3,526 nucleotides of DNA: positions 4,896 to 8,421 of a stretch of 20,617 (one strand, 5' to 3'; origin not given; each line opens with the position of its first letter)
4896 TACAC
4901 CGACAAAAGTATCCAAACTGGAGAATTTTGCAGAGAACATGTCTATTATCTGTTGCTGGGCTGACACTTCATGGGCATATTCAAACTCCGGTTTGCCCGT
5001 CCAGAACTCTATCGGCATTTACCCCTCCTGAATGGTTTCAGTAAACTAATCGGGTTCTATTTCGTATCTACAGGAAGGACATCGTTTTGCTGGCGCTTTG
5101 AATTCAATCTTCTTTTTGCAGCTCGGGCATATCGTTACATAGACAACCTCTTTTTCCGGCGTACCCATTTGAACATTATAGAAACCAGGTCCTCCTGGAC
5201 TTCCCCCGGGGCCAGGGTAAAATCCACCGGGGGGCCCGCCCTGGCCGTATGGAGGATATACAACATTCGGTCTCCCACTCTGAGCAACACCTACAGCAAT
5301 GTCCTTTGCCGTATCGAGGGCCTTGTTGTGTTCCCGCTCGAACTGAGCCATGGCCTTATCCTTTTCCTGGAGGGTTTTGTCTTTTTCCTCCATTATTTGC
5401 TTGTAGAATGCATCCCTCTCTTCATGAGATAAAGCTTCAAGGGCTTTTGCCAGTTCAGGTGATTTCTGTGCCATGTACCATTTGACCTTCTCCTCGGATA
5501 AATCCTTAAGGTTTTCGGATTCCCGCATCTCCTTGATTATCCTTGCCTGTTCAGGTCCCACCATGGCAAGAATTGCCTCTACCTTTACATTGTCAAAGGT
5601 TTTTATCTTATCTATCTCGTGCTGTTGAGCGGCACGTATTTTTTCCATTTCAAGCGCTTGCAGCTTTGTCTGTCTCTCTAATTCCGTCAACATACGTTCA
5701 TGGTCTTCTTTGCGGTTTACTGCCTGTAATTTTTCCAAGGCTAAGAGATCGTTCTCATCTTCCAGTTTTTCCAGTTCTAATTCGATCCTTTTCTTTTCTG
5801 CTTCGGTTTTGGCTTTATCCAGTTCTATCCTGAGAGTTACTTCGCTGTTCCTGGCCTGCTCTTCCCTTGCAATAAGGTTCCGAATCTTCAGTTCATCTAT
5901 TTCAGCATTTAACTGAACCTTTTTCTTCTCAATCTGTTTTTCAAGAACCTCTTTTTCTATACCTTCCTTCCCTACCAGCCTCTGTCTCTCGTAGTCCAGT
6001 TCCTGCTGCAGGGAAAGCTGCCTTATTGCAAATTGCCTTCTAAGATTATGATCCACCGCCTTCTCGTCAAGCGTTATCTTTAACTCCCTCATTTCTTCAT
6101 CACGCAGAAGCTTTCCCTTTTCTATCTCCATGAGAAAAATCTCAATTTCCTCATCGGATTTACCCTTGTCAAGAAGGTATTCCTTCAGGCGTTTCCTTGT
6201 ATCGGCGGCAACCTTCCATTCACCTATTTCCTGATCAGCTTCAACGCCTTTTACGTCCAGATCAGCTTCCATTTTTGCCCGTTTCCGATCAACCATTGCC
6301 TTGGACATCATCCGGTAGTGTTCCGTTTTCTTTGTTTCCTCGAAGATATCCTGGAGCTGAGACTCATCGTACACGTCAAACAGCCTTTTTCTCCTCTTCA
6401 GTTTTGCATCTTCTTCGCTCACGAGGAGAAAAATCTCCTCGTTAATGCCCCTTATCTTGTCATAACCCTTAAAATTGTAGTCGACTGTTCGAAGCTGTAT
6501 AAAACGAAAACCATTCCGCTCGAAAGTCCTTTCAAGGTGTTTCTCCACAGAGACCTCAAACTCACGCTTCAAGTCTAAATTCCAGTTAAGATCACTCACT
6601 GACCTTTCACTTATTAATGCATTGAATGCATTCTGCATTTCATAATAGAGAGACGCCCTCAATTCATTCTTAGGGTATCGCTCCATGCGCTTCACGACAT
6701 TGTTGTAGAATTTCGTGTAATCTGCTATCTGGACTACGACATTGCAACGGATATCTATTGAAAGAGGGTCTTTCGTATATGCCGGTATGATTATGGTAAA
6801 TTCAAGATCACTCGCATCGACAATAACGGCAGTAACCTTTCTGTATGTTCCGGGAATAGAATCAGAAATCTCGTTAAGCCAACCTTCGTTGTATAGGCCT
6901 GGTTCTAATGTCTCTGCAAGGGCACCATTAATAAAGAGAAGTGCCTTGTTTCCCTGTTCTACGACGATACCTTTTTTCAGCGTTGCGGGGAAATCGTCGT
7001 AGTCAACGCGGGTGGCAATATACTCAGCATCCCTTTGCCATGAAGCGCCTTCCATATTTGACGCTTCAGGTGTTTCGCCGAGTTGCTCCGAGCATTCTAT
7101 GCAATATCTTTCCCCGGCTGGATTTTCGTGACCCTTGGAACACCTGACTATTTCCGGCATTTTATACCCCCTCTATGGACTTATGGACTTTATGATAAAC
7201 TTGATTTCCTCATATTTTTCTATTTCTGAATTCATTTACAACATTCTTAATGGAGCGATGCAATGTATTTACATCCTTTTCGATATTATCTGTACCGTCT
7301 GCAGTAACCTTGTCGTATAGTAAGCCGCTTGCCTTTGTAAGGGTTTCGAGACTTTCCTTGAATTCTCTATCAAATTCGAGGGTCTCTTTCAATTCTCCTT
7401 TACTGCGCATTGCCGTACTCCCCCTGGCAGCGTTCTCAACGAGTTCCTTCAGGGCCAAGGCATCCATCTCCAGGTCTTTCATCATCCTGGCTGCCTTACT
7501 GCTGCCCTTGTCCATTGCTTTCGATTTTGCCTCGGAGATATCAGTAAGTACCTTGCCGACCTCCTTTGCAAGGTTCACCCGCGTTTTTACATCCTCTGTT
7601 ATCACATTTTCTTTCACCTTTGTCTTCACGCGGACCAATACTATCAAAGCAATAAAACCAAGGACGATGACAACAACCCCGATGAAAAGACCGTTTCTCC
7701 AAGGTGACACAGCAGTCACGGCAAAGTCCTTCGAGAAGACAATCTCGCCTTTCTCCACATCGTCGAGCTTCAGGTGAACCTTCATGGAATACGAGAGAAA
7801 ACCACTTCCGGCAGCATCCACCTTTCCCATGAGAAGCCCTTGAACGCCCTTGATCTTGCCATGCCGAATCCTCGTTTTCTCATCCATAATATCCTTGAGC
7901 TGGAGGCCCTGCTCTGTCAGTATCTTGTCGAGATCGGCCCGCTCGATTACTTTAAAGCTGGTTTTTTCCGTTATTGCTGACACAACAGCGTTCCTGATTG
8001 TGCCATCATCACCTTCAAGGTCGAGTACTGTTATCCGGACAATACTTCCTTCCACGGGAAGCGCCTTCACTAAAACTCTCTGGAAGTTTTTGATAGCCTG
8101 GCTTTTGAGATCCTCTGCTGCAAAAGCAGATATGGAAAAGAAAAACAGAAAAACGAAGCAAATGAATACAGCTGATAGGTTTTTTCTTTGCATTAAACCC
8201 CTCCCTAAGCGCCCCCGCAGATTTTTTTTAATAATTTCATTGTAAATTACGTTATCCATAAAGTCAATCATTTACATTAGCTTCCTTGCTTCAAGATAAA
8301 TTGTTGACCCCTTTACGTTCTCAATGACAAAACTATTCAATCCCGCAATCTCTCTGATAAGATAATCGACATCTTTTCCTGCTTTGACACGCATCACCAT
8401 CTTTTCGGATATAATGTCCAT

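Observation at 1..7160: Downstream half of the phospho-signalling operon: SPFH protein, NERD-kinase fusion, transglutaminase-like protein, zincin peptidase and multi-zinc-ribbon protein. Candidate undescribed conflict or regulated-effector system.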

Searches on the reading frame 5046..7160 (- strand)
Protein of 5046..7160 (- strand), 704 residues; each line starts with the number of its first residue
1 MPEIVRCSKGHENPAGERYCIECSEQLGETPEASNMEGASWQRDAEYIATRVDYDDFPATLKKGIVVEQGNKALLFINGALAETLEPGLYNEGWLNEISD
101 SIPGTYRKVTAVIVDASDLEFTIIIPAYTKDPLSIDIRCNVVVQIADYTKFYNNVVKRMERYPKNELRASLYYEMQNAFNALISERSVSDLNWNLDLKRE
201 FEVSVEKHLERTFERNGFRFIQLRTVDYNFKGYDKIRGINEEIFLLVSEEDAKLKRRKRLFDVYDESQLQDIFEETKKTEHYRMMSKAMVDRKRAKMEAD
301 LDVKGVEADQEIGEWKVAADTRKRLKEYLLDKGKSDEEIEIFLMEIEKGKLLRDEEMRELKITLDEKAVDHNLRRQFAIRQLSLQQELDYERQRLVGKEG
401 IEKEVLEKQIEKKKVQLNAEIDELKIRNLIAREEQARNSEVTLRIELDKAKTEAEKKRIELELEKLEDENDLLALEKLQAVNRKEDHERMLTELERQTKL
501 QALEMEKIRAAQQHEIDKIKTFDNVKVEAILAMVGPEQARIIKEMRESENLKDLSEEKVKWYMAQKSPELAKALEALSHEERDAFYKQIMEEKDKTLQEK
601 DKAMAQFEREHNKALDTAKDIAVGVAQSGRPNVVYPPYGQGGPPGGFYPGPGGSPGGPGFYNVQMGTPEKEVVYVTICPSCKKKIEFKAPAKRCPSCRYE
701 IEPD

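Call 7: search_protein_families(library=pfam, proteins=[window:5046-7160:-], max_evalue=0.1)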
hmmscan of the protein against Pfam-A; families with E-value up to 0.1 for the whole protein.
window:5046-7160:- (704 aa): 4 families
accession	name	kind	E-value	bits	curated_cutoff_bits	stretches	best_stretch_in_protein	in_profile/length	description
PF01145.31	Band_7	-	8.7e-09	36.1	23.6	1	66-224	2-141/176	SPFH domain / Band 7 family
PF12773.13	DZR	-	0.0034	17.9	27.3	0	677-703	14-36/45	Double zinc ribbon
PF13421.11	Band_7_1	-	0.0046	17.1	24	0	140-224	106-189/211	SPFH domain-Band 7 family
PF24460.1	DUF7575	-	0.063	13.1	28.5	0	691-704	3-16/28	Domain of unknown function (DUF7575)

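Call 8: search_protein_families(library=padloc, proteins=[window:5046-7160:-], max_evalue=0.01)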
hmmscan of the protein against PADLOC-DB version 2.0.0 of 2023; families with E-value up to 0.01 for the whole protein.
window:5046-7160:- (704 aa): 0 families

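Call 10: search_protein_families(library=ncbifam, proteins=[window:5046-7160:-], max_evalue=0.1)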
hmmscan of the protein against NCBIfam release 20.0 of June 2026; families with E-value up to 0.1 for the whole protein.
window:5046-7160:- (704 aa): 0 families

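Call 39: search_protein_families(library=pfam, proteins=[L085:12060-14039:+], max_evalue=0.001)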
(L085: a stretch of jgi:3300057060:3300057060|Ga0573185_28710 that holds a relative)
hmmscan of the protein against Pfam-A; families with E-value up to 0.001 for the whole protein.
L085:12060-14039:+ (659 aa): 8 families
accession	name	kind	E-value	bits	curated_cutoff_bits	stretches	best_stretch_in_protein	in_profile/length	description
PF07719.23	TPR_2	-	6.1e-08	32.6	27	0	344-370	7-33/34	Tetratricopeptide repeat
PF14326.11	DUF4384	-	1e-07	32.3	27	1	519-592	9-81/81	Domain of unknown function (DUF4384)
PF13414.12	TPR_11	-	1.2e-06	28.6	26.8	0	345-370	1-26/42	TPR repeat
PF00515.34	TPR_1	-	1.8e-06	28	27.8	0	344-370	7-33/34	Tetratricopeptide repeat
PF18912.6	DZR_2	-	4.2e-05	23.7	27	0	120-166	11-55/56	Double zinc ribbon domain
PF13248.11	Zn_ribbon_3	-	0.00051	19.9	27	0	133-154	5-26/26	zinc-ribbon domain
PF13428.12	TPR_14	-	0.00081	20.3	23.5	0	204-238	6-39/44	Tetratricopeptide repeat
PF13176.12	TPR_7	-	0.00092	19.6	27.9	0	341-369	2-30/36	Tetratricopeptide repeat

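Call 53: search_protein_families(library=pfam, proteins=[L085:14082-15506:+], max_evalue=0.05)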
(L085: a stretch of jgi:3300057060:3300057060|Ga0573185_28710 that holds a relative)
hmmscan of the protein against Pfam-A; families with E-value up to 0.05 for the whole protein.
L085:14082-15506:+ (475 aa): 23 families
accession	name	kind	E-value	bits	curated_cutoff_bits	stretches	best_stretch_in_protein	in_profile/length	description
PF13424.12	TPR_12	-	6.7e-33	113.2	30.1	3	80-145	7-74/77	Tetratricopeptide repeat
PF13176.12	TPR_7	-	3.3e-22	77.1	27.9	1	199-232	2-35/36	Tetratricopeptide repeat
PF07719.23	TPR_2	-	6.4e-22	76.3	27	3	358-384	3-29/34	Tetratricopeptide repeat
PF00515.34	TPR_1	-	4.5e-17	61.5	27.8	2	357-383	2-28/34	Tetratricopeptide repeat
PF13181.12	TPR_8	-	1.9e-12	46.7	25.7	2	359-384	4-29/34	Tetratricopeptide repeat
PF13374.12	TPR_10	-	1.8e-10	40.9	27.5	0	357-384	3-30/42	Tetratricopeptide repeat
PF13174.12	TPR_6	-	9.3e-09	35.8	26.3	0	358-381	2-25/33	Tetratricopeptide repeat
PF13428.12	TPR_14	-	1.8e-08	34.7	23.5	0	357-385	2-30/44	Tetratricopeptide repeat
PF12895.13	ANAPC3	-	1.3e-07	32.2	27.2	0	77-141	24-81/82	Anaphase-promoting complex, cyclosome, subunit 3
PF13432.12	TPR_16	-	1.4e-07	32.2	32.7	0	121-178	2-53/65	Tetratricopeptide repeat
PF12862.13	ANAPC5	-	1.4e-05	25.5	23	0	171-242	13-84/91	Anaphase-promoting complex subunit 5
PF17874.7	TPR_MalT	-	8.5e-05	22.4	45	1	87-229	12-155/336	MalT-like TPR region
PF10602.15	RPN7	-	0.00024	21.3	29.6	0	191-340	30-137/174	26S proteasome subunit RPN7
PF14559.12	TPR_19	-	0.00038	21.2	25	0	130-181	5-50/68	Tetratricopeptide repeat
PF14853.12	Fis1_TPR_C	-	0.0017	19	25.3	0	161-187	6-32/53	Fis1 C-terminal tetratricopeptide repeat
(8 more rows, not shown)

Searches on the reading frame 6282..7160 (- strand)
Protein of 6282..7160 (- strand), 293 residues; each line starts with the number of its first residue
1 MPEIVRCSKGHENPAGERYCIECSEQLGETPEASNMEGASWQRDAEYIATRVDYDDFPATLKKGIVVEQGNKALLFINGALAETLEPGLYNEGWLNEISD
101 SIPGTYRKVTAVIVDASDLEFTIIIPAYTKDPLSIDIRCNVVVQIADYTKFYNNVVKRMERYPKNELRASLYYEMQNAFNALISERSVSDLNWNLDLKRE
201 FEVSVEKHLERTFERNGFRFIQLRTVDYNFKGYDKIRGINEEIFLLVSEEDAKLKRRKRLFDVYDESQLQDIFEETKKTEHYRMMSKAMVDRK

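Call 55: find_homologous_proteins(query=window:6282-7160:-)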
Query seq(293 aa) (293 aa): 3 proteins with E <= 0.001 among 497 candidates.
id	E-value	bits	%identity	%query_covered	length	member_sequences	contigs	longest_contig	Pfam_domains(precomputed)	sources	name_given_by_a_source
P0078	8.0e-91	322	48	100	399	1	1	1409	PF13240.12,PF01145.32,PF12773.14,PF13248.12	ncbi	-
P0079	5.1e-85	303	50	96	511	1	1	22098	PF01145.32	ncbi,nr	ncbi:MAG: hypothetical protein C0392_10220 [Syntrophus sp. (in: bacteria)]|nr:hypothetical protein [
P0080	1.1e-8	53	57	19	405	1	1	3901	PF13248.12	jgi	jgi:hypothetical protein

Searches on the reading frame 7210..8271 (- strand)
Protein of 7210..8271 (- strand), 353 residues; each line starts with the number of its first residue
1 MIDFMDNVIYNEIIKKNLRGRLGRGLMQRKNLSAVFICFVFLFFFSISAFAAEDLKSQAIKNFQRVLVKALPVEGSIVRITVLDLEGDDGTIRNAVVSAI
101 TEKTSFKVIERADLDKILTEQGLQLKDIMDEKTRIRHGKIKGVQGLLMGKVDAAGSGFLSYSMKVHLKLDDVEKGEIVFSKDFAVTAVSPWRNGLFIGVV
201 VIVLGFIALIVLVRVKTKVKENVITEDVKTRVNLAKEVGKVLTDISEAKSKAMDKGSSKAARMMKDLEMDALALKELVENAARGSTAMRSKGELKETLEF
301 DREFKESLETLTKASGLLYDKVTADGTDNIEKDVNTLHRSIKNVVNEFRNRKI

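Call 7: search_protein_families(library=pfam, proteins=[window:7210-8271:-], max_evalue=0.1)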
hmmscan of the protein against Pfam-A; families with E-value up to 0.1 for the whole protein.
window:7210-8271:- (353 aa): 4 families
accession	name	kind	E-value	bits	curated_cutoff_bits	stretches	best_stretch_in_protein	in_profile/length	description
PF03783.19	CsgG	-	4.1e-09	36.5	20.8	1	94-153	42-100/210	Curli production assembly/transport component CsgG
PF13036.11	LpoB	-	0.00011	22.5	22.3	1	91-182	49-144/147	Peptidoglycan-synthase activator LpoB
PF23828.1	DUF7198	-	0.025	14.4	27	1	195-282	3-83/236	Family of unknown function (DUF7198)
PF04513.17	Baculo_PEP_C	-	0.032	14.7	38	0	293-348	53-108/140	Baculovirus polyhedron envelope protein, PEP, C terminus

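Call 8: search_protein_families(library=padloc, proteins=[window:7210-8271:-], max_evalue=0.01)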
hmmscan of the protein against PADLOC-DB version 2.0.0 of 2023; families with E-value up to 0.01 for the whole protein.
window:7210-8271:- (353 aa): 0 families

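Call 10: search_protein_families(library=ncbifam, proteins=[window:7210-8271:-], max_evalue=0.1)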
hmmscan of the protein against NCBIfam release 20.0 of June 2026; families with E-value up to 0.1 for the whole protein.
window:7210-8271:- (353 aa): 3 families
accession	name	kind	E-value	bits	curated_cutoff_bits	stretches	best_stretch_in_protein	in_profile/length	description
TIGR04265.1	bac_cardiolipin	equivalog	0.00076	18.5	290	1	177-273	21-113/483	cardiolipin synthase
NF007872.0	PRK10577.2-3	equivalog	0.0016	16.9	727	1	176-278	292-364/676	Fe(3+)-hydroxamate ABC transporter permease FhuB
NF045844.1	BC85_0335_fam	subfamily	0.0036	16.9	65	1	194-248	3-62/215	BC85_0335 family putative methyltransferase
